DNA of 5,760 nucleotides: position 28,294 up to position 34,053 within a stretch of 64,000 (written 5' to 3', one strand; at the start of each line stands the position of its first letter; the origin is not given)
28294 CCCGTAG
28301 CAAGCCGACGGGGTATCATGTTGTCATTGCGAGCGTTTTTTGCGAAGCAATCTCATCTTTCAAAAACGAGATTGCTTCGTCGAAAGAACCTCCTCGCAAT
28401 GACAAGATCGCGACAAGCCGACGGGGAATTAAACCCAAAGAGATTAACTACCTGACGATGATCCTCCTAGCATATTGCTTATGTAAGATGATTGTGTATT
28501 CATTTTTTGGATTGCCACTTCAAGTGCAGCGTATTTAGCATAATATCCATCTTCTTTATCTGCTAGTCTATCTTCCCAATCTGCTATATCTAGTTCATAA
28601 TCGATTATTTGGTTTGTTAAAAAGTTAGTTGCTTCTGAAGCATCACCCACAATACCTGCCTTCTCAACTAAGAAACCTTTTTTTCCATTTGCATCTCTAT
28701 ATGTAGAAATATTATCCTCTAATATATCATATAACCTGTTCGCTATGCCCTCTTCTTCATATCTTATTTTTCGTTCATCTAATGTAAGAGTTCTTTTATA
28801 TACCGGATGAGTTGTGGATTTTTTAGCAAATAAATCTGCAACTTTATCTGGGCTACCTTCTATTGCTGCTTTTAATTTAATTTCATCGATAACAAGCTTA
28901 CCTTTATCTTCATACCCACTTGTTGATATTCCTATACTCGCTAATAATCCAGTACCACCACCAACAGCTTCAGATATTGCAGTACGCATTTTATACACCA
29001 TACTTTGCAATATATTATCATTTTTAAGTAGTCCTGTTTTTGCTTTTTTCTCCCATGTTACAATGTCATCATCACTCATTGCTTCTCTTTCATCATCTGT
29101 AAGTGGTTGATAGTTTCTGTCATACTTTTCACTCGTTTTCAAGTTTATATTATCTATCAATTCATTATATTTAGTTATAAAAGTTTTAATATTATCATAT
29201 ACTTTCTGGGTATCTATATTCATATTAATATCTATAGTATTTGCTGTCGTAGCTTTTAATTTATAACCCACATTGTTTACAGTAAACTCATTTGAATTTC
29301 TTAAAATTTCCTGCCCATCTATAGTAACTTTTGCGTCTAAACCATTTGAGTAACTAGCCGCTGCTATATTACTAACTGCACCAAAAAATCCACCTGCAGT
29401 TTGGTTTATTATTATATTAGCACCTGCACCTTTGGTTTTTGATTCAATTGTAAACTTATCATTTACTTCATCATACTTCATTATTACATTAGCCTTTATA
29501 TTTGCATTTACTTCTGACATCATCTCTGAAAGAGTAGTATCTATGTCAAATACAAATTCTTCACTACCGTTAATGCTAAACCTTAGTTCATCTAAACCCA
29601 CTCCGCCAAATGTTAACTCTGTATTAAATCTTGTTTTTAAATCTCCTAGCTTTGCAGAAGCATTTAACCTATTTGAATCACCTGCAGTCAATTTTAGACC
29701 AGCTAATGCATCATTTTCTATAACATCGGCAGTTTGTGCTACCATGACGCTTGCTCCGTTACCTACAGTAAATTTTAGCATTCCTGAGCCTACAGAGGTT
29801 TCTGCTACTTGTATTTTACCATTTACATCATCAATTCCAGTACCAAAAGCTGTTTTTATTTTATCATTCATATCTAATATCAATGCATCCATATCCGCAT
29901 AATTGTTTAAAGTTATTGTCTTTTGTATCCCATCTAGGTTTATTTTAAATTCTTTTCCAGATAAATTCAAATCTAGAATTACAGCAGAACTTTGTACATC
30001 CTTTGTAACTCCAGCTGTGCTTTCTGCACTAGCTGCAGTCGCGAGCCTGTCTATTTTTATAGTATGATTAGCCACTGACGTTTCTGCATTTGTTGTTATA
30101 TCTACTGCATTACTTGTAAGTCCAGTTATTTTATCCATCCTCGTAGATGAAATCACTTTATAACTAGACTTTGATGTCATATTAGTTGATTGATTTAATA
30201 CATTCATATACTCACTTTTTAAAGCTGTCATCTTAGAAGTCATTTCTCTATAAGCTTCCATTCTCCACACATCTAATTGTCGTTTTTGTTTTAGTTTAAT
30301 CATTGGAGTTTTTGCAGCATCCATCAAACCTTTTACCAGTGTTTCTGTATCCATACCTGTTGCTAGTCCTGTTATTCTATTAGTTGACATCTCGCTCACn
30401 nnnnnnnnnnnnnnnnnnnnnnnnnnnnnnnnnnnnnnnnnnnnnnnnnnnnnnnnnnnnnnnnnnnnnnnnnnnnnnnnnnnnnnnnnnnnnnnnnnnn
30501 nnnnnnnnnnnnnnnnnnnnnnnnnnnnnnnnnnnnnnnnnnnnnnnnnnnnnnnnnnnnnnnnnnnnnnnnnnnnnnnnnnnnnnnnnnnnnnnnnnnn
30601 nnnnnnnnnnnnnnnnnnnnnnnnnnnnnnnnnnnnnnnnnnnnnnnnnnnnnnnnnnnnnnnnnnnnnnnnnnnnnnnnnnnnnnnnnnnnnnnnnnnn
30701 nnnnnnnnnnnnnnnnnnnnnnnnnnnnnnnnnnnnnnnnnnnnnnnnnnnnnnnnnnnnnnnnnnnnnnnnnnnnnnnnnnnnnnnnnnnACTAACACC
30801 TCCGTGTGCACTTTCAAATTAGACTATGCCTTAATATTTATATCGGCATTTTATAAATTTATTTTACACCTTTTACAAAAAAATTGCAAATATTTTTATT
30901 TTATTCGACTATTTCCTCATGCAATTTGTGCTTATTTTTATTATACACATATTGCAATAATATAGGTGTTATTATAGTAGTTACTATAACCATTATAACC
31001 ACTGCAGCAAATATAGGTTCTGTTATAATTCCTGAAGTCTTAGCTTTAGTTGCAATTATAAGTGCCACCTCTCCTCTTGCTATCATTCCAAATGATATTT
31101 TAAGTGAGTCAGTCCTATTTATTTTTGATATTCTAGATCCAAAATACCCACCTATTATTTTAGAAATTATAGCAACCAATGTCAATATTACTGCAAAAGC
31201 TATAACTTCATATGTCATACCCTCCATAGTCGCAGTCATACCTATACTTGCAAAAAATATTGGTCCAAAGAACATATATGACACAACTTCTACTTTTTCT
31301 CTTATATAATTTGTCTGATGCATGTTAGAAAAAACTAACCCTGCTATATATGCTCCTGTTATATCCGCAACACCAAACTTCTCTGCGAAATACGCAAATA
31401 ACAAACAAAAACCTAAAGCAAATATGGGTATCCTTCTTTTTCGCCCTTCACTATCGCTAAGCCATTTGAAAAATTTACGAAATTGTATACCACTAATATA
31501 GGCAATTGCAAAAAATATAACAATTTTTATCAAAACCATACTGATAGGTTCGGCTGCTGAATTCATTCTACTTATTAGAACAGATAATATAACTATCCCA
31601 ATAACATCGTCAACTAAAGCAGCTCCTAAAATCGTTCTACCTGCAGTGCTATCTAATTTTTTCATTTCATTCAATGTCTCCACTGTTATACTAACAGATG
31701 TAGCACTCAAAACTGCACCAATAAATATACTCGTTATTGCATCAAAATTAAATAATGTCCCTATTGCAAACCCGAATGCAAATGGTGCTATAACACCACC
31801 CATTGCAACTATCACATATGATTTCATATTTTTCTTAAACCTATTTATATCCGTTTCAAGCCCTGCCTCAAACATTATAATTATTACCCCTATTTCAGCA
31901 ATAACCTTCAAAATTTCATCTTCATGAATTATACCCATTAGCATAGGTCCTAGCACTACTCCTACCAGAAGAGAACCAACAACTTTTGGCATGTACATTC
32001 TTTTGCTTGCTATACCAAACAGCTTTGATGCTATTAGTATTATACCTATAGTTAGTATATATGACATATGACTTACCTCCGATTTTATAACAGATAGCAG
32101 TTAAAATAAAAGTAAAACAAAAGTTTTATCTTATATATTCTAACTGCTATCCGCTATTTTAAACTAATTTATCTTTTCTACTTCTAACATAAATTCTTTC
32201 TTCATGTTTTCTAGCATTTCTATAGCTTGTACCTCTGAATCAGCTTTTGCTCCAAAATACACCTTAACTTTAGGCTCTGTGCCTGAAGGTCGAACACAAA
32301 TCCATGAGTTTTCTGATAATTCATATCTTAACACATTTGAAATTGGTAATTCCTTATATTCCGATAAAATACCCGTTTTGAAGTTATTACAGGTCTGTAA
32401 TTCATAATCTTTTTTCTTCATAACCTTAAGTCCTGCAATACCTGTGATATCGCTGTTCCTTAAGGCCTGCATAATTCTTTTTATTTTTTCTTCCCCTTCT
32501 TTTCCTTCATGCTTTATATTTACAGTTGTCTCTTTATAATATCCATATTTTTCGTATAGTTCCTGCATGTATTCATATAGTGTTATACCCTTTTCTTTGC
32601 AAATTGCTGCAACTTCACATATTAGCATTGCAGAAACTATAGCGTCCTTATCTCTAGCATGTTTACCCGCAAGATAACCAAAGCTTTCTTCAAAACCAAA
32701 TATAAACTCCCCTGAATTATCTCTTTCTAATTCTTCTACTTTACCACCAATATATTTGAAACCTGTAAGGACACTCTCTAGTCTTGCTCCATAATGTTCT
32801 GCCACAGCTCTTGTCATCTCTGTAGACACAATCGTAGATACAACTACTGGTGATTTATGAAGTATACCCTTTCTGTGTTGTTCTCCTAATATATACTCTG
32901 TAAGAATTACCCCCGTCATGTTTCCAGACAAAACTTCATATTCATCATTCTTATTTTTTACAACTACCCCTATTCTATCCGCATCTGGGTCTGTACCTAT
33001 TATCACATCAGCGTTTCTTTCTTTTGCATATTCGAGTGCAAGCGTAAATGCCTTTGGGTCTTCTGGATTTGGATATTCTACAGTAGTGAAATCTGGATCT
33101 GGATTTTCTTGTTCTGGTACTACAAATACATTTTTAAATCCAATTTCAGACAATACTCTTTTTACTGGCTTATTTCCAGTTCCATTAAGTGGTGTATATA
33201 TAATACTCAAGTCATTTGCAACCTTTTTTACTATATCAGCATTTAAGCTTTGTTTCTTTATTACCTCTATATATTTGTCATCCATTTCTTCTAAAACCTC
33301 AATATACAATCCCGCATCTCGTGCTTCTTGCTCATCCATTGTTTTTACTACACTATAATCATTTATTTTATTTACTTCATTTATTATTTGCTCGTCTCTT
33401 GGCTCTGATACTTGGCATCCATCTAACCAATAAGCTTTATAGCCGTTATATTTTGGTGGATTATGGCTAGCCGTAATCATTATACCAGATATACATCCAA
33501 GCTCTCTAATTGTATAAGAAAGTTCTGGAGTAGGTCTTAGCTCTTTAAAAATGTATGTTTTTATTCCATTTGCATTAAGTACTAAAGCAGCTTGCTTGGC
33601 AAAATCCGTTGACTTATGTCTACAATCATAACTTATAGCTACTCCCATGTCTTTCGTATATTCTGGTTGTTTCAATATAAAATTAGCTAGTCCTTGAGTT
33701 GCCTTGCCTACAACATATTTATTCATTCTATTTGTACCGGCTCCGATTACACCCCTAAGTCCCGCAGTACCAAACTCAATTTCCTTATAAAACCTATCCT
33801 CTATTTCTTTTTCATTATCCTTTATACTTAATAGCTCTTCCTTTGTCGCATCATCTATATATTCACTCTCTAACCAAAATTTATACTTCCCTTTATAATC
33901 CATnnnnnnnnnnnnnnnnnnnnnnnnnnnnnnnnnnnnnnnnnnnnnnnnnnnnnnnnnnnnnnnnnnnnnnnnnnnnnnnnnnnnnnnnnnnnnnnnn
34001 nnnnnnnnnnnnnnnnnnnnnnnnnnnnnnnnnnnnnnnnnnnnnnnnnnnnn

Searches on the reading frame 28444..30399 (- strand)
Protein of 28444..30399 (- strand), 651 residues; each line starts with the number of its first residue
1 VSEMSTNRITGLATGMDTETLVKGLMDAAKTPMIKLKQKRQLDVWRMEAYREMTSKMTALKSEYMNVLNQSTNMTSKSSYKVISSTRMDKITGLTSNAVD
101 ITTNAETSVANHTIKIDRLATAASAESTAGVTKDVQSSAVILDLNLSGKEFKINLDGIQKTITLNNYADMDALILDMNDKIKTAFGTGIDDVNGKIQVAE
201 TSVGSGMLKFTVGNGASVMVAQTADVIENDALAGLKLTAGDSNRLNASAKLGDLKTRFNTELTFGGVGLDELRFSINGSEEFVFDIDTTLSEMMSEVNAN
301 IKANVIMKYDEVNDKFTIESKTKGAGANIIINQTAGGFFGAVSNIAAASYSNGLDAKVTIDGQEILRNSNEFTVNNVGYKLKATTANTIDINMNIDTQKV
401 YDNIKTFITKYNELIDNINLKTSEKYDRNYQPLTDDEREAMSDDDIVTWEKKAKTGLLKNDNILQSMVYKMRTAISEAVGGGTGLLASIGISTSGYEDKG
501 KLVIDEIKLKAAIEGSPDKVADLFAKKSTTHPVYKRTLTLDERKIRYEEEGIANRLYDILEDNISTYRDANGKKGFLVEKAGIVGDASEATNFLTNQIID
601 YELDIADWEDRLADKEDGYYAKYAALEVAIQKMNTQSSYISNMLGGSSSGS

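Call 74: search_protein_families(library=pfam, proteins=[window:28444-30399:-], max_evalue=0.00001)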
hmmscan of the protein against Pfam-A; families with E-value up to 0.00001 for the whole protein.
window:28444-30399:- (651 aa): 2 families
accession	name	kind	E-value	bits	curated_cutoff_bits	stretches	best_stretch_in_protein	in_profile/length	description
PF07195.17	FliD_C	-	6.3e-45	153.9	25.4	1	355-634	3-235/236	Flagellar hook-associated protein 2 C-terminus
PF02465.23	FliD_N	-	3.1e-13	50.6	24.8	1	14-123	1-97/97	Flagellar hook-associated protein 2 N-terminus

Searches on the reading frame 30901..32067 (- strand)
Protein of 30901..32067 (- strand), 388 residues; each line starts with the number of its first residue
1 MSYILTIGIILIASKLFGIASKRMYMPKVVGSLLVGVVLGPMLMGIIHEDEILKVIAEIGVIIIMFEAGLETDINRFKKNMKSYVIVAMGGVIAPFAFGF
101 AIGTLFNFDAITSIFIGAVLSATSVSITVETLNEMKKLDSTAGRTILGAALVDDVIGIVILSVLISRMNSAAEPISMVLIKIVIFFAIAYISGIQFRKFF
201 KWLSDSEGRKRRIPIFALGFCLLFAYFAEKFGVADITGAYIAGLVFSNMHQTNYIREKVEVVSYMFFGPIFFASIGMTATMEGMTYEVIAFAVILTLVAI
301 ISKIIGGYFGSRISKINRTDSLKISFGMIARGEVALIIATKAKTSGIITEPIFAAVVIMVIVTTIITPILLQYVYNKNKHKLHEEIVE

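Call 74: search_protein_families(library=pfam, proteins=[window:30901-32067:-], max_evalue=0.00001)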
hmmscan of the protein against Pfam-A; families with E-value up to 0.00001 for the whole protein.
window:30901-32067:- (388 aa): 1 family
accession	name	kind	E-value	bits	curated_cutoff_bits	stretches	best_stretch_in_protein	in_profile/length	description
PF00999.27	Na_H_Exchanger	-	1.2e-78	265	26.2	1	16-372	6-370/375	Sodium/hydrogen exchanger, transmembrane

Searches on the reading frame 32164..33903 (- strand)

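Call 65: search_protein_families(library=pfam, proteins=[window:32164-33903:-], max_evalue=0.00001)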
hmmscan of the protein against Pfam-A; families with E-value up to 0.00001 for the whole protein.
window:32164-33903:- (579 aa): 4 families
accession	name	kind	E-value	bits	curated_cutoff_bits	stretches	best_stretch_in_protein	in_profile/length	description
PF02878.22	PGM_PMM_I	-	2.2e-41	141.2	22.5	1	42-182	2-136/138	Phosphoglucomutase/phosphomannomutase, alpha/beta/alpha domain I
PF02879.22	PGM_PMM_II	-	8.8e-25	87.7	29.3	1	210-316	2-100/103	Phosphoglucomutase/phosphomannomutase, alpha/beta/alpha domain II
PF02880.22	PGM_PMM_III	-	9.8e-21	74.5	20.7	1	327-453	2-115/115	Phosphoglucomutase/phosphomannomutase, alpha/beta/alpha domain III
PF00408.26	PGM_PMM_IV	-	2e-08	34.6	23.1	1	521-562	22-62/68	Phosphoglucomutase/phosphomannomutase, C-terminal domain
